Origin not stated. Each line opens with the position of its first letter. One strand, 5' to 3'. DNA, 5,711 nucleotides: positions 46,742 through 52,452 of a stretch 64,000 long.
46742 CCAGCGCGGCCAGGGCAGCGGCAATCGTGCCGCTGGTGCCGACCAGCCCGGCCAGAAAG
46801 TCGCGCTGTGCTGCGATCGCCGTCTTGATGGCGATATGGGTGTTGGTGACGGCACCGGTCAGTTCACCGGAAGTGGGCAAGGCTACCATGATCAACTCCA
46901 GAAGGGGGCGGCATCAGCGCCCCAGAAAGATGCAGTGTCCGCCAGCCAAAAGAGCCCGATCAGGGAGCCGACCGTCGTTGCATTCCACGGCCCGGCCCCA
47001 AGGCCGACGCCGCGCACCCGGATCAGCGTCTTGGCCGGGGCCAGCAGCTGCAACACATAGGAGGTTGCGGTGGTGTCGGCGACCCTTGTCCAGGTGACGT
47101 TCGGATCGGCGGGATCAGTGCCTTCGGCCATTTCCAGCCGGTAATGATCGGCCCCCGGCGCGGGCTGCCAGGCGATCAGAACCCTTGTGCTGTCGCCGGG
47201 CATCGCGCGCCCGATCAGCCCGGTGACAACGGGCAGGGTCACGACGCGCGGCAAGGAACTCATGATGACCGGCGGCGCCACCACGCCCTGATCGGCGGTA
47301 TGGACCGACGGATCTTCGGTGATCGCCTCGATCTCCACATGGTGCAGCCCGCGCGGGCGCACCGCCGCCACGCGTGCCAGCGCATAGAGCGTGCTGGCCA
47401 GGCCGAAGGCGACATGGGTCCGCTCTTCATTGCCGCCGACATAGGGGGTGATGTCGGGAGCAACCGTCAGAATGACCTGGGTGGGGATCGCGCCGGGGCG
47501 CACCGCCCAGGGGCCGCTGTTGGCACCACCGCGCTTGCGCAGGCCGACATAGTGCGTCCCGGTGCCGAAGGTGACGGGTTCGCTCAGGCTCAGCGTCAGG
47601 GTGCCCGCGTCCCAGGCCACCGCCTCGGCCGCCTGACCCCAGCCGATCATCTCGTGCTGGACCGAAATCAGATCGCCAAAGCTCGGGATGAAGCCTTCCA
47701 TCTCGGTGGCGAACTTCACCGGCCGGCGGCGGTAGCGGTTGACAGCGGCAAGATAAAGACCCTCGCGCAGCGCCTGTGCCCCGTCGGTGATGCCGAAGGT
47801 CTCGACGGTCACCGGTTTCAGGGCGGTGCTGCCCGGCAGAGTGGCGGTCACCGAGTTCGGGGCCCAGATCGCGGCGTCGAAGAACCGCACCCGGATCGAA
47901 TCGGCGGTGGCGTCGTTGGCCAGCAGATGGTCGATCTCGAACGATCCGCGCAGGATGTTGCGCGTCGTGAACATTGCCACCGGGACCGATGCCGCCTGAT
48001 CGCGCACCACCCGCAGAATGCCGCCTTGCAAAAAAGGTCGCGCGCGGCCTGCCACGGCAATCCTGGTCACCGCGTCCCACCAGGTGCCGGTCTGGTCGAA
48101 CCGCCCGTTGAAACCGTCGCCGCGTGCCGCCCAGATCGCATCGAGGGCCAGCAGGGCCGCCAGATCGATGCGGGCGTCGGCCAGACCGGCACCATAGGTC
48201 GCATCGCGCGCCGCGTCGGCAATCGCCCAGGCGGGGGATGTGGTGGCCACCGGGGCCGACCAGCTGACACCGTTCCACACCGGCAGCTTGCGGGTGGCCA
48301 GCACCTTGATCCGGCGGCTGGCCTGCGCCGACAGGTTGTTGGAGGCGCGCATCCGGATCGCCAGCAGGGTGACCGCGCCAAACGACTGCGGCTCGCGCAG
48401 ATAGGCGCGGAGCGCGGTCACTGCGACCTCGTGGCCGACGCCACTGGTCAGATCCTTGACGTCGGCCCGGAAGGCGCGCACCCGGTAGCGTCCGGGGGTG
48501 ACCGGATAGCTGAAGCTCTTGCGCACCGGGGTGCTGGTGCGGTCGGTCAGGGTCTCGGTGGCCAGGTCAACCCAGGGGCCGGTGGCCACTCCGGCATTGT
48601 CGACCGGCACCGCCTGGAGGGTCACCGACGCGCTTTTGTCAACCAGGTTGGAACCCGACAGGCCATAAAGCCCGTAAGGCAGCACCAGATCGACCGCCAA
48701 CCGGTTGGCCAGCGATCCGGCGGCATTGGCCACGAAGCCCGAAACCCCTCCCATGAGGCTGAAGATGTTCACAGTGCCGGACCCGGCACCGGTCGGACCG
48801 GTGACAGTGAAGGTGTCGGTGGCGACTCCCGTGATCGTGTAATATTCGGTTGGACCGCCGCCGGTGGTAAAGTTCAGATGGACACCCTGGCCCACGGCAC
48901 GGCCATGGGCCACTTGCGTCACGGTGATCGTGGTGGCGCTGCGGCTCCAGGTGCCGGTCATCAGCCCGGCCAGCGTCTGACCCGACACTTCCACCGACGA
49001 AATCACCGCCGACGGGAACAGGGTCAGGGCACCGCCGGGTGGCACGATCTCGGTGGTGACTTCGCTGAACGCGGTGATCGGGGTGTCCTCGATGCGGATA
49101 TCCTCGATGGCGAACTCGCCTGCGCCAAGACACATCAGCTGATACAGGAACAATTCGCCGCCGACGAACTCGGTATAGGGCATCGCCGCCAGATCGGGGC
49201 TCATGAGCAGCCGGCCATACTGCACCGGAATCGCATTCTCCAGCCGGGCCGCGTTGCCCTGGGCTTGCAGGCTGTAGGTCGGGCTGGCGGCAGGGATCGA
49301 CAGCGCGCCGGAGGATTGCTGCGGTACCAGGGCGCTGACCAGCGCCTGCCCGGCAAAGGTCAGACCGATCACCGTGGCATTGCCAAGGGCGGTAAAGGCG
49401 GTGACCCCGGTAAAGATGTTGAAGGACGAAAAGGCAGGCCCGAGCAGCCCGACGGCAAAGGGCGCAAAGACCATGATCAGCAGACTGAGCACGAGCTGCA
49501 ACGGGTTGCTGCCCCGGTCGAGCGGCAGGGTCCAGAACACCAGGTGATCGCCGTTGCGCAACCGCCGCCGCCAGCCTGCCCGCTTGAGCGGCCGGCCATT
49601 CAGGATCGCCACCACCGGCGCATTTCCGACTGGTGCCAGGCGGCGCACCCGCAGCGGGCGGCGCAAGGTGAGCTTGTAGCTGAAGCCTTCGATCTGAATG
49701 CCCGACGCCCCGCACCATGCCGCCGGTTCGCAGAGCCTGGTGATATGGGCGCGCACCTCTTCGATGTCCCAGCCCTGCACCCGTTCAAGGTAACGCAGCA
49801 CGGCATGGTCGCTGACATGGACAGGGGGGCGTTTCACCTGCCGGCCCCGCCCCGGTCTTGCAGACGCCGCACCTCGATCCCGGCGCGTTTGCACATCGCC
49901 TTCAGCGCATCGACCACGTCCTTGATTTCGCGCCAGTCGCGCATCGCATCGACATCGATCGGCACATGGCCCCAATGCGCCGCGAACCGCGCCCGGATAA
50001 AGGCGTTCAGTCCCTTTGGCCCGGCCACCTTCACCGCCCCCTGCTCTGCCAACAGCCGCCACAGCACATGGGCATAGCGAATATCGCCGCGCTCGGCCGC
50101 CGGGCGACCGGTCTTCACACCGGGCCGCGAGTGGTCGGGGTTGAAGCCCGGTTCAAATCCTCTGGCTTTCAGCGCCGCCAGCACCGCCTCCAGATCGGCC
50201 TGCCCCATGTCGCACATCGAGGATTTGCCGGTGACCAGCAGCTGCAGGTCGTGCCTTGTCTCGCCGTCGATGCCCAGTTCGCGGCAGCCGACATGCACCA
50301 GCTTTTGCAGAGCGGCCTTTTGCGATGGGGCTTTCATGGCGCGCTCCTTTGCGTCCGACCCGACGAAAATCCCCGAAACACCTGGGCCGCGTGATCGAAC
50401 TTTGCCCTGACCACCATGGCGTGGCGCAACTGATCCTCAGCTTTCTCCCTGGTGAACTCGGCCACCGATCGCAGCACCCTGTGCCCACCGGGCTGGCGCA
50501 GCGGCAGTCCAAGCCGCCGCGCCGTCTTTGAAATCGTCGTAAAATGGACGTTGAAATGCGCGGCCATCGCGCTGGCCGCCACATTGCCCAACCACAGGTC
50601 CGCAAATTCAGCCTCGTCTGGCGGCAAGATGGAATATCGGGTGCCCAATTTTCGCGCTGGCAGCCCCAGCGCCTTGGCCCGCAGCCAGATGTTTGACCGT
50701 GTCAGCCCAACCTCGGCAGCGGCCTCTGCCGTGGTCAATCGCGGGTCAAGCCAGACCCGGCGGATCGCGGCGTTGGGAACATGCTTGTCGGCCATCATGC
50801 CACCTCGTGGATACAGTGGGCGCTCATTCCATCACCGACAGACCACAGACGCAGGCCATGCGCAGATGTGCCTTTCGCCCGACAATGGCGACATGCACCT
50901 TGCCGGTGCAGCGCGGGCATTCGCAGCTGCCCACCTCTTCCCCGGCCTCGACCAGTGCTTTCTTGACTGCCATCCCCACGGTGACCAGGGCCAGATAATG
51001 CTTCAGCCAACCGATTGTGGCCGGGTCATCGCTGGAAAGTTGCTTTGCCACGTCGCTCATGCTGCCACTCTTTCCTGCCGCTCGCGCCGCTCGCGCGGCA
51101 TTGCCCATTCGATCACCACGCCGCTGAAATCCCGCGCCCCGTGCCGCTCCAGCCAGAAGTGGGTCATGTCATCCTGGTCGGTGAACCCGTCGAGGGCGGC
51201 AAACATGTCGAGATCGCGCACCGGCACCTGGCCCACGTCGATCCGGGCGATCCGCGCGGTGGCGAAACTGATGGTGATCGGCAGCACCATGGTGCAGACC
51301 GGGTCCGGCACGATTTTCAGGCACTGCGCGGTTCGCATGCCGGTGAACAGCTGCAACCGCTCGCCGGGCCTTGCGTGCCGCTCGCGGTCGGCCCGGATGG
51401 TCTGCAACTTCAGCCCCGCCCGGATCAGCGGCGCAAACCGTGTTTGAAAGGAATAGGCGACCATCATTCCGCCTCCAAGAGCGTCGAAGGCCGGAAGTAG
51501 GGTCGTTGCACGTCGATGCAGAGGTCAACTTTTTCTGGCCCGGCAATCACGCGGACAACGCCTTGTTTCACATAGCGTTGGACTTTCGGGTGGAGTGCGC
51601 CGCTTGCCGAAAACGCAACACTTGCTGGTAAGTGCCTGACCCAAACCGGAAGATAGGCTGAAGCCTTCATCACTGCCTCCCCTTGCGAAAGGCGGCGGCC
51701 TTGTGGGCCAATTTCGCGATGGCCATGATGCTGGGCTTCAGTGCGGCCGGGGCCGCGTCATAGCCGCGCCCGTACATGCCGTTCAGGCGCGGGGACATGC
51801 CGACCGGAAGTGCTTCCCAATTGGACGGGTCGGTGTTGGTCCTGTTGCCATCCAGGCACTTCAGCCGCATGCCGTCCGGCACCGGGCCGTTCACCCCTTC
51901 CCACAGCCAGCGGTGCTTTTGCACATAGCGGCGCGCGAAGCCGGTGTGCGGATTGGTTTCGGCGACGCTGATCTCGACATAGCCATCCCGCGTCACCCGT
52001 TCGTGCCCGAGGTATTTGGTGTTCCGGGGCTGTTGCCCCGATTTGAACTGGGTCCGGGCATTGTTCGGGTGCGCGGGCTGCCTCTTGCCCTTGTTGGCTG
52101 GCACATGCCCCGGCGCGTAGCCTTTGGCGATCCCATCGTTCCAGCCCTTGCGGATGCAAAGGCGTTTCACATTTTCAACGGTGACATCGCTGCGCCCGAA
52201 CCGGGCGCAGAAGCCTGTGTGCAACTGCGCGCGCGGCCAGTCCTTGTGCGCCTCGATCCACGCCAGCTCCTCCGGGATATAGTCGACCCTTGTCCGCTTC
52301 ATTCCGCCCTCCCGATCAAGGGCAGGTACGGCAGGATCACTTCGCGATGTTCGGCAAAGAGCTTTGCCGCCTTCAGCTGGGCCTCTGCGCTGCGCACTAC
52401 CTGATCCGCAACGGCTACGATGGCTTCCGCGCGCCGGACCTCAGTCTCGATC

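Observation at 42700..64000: Mu-like transposable element with an intact early/transposition module and host-recognition genes but no head or tail-shaft module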

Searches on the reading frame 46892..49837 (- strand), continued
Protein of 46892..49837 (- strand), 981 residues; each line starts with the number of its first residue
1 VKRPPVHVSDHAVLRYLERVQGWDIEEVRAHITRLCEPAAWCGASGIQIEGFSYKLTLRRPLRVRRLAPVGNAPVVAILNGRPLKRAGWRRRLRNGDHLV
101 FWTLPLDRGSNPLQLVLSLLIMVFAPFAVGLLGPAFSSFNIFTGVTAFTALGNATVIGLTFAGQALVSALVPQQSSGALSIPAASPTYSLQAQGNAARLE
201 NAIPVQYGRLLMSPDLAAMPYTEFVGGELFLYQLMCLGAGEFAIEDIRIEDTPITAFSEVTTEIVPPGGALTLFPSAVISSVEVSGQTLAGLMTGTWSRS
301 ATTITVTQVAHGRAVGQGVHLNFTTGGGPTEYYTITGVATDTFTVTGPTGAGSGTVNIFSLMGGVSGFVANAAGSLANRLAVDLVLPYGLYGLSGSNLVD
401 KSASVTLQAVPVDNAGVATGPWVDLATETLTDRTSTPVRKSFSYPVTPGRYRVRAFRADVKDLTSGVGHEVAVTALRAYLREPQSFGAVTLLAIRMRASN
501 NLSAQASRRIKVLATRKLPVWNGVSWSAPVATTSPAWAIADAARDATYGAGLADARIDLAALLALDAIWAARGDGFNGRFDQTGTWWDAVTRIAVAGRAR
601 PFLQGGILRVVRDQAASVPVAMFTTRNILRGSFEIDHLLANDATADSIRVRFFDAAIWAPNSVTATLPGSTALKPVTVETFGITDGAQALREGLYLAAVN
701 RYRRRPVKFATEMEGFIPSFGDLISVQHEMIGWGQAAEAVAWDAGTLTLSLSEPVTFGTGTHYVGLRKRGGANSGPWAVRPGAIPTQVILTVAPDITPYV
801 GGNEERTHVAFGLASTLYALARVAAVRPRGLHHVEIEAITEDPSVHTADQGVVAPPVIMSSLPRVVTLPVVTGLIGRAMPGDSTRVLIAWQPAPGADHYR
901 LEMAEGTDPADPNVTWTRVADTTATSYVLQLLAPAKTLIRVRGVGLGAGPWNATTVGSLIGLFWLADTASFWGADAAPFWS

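Call 62: search_protein_families(library=ncbifam, proteins=[window:46892-49837:-], max_evalue=0.001)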
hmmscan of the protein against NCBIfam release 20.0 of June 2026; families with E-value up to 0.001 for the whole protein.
window:46892-49837:- (981 aa): 1 family
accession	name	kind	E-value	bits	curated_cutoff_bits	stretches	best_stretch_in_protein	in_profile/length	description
NF040662.1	attach_TipJ_rel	subfamily_domain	2.9e-124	415.2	140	1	374-846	2-476/477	host specificity factor TipJ family phage tail protein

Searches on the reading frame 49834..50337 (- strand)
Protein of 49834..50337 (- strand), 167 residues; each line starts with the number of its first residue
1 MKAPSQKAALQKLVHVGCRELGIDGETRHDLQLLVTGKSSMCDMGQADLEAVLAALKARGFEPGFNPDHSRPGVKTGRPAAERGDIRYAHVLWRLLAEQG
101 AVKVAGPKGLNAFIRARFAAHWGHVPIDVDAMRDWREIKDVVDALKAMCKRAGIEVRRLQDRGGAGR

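Call 4: search_protein_families(library=pfam, proteins=[window:49834-50337:-], max_evalue=0.01)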
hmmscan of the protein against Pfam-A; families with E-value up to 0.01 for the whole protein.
window:49834-50337:- (167 aa): 2 families
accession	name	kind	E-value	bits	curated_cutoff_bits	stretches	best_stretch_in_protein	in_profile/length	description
PF06252.17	GemA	-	3.9e-14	54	27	1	24-151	2-119/119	Bacteriophage Mu, GemA protein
PF23794.1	Phage_Gp84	-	0.009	16.4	27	0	139-165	23-48/66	Mycobacterium phage Gp84-like protein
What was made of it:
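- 49834..50337 (-): GemA. PF06252, E=3.9e-14 (call 4).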

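Call 5: search_protein_families(library=phrogs, proteins=[window:49834-50337:-], max_evalue=0.01)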
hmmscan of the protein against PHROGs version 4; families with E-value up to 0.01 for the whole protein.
window:49834-50337:- (167 aa): 2 families
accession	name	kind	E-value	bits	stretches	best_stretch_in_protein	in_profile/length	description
phrog_286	-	unknown function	6.2e-29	102.4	1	3-156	5-149/186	-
phrog_8067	-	unknown function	1.9e-08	35.2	1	6-63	2-59/65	-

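Call 19: find_related_loci(query=window:49834-50337:-, collection=viral_contigs, flank=10000)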
Query window:49834-50337:- (167 aa) in viral_contigs; peptide patterns used: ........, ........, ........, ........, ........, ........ (x = any residue, [..] = any of these).
2 stretches matched a pattern; 2 encode a relative of the query (tblastn E <= 1e-3); 2 distinct loci.
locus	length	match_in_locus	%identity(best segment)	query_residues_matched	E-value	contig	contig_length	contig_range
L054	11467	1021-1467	61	8-166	1e-57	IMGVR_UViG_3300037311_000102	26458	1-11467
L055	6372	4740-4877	40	26-68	8e-6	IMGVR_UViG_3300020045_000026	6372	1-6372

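Call 42: search_protein_families(library=phrogs, proteins=[L054:1467-1727:+, L054:1724-2404:+, L054:2919-3839:+, L054:4745-5305:+, L054:5600-6172:+, L054:6583-8511:+, L054:8698-10356:+], max_evalue=0.001)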
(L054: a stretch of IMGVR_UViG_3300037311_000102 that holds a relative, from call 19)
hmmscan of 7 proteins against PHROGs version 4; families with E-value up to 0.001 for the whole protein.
L054:1467-1727:+ (86 aa): 1 family
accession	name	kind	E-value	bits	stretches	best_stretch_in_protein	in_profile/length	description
phrog_8252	-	unknown function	1.9e-15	57.6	1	1-77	12-91/95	-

L054:1724-2404:+ (226 aa): 4 families
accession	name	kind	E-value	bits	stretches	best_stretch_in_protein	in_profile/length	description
phrog_359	-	other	1.5e-58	199.8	1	35-222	104-285/329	DNA methyltransferase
phrog_21315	-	unknown function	1.1e-29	104.7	1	46-222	234-398/415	-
phrog_10837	-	unknown function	3.3e-13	50.8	1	104-222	1-113/139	-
phrog_15877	-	other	4.5e-12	47.4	1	52-162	5-118/152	DNA methyltransferase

L054:2919-3839:+ (306 aa): 9 families
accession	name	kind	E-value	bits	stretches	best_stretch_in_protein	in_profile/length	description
phrog_7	-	lysis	3.3e-52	178.7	1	6-304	553-841/873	endolysin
phrog_33083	-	lysis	1.6e-09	38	1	9-147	5-140/456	endolysin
phrog_1493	-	lysis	2e-08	34.8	1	176-239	248-317/394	endolysin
phrog_28234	-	lysis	8.4e-08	32.6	1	28-159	94-227/372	endolysin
phrog_2649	-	lysis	1e-07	33.1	1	178-234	184-242/261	endolysin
phrog_10457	-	lysis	1.9e-05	25.8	1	52-146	1-92/95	endolysin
phrog_3572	-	lysis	3.2e-05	23.6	1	17-75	273-330/653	endolysin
phrog_7910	-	lysis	0.00013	23.4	1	83-145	26-89/96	endolysin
phrog_1224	-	head and packaging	0.00034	21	1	200-235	37-73/438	endolysin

L054:4745-5305:+ (186 aa): 1 family
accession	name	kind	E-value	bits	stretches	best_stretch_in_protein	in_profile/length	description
phrog_736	-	unknown function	3.2e-17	63.7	1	67-184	2-110/112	-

L054:5600-6172:+ (190 aa): 1 family
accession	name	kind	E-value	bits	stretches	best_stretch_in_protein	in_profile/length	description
phrog_426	-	head and packaging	4.4e-24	86.7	1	1-189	2-182/184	terminase small subunit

L054:6583-8511:+ (642 aa): 3 families
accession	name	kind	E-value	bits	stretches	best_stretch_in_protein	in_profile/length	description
phrog_2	-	head and packaging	3.7e-33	116.3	1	122-609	263-607/807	terminase large subunit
phrog_11208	-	unknown function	6.5e-22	78.4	1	521-609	5-94/115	-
phrog_3746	-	head and packaging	3.9e-05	23.8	1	125-305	144-306/374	terminase large subunit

L054:8698-10356:+ (552 aa): 6 families
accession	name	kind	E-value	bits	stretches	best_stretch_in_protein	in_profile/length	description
phrog_113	-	head and packaging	5.7e-142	476.3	1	4-550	10-518/1272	portal protein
phrog_10231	-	unknown function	3.5e-47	162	1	267-546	1-253/256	-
phrog_25139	-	unknown function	4.5e-29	101.8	1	185-281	1-97/108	-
phrog_24033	-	unknown function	1.8e-18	67.9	1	7-106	4-103/111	-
phrog_23254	-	unknown function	4.3e-10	40.8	1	20-148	17-145/154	-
phrog_35074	-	unknown function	6.4e-10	38.6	1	216-429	179-389/890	-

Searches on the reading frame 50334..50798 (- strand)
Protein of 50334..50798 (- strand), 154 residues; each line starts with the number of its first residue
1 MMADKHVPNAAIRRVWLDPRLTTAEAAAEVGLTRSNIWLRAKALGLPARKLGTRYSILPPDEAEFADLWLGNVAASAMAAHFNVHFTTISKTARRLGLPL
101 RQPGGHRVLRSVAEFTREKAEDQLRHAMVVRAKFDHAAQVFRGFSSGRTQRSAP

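Call 4: search_protein_families(library=pfam, proteins=[window:50334-50798:-], max_evalue=0.01)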
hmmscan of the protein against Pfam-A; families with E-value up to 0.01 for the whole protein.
window:50334-50798:- (154 aa): 3 families
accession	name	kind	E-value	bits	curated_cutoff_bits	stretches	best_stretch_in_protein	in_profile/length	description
PF13404.12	HTH_AsnC-type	-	0.00093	19.4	27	1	18-44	15-41/42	AsnC-type helix-turn-helix domain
PF13412.12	HTH_24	-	0.0012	18.8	21.9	1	18-44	15-41/48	Winged helix-turn-helix DNA-binding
PF02954.25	HTH_8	-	0.0093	16.1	22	0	89-102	21-34/42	Bacterial regulatory protein, Fis family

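Call 5: search_protein_families(library=phrogs, proteins=[window:50334-50798:-], max_evalue=0.01)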
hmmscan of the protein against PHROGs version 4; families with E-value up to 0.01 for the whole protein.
window:50334-50798:- (154 aa): 2 families
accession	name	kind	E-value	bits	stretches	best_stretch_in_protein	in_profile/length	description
phrog_24591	-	unknown function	1.8e-09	38.4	1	10-105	53-145/157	-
phrog_323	-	transcription regulation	2.9e-07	31.3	1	19-125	110-220/319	transcriptional regulator, D5-like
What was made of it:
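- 50334..50798 (-): HTH protein (154 aa). It is not Mor. Weak HTH hits only, plus phrog_323/phrog_24591 (calls 4, 5).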

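Call 62: search_protein_families(library=ncbifam, proteins=[window:50334-50798:-], max_evalue=0.001)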
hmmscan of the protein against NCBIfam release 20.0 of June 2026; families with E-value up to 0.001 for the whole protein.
window:50334-50798:- (154 aa): 0 families

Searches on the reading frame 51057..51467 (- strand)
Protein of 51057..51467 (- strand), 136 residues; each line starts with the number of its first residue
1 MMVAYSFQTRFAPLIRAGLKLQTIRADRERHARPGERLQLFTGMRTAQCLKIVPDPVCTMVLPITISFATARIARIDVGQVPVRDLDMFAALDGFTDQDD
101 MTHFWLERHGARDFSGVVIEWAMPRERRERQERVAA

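Call 55: search_protein_families(library=phrogs, proteins=[window:51057-51467:-], max_evalue=0.001)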
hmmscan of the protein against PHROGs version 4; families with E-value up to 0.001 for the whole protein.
window:51057-51467:- (136 aa): 1 family
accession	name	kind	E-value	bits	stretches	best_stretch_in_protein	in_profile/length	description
phrog_8581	-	unknown function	4.9e-12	47.4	1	3-123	16-163/166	-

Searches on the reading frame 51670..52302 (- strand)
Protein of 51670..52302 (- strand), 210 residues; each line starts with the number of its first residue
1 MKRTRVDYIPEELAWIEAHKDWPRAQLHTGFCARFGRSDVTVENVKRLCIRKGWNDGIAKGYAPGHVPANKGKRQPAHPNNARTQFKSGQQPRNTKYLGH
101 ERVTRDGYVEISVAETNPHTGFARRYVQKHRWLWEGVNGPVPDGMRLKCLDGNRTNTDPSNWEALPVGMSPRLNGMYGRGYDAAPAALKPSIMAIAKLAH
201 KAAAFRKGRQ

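Call 6: search_protein_families(library=pfam, proteins=[window:51670-52302:-], max_evalue=0.01)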
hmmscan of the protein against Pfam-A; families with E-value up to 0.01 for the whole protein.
window:51670-52302:- (210 aa): 1 family
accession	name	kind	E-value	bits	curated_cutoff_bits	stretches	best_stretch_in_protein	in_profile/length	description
PF13392.12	HNH_3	-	1e-08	35.1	24.8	1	128-164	2-38/46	HNH endonuclease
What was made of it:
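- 51670..52302 (-): HNH endonuclease-domain protein. PF13392 (call 6).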
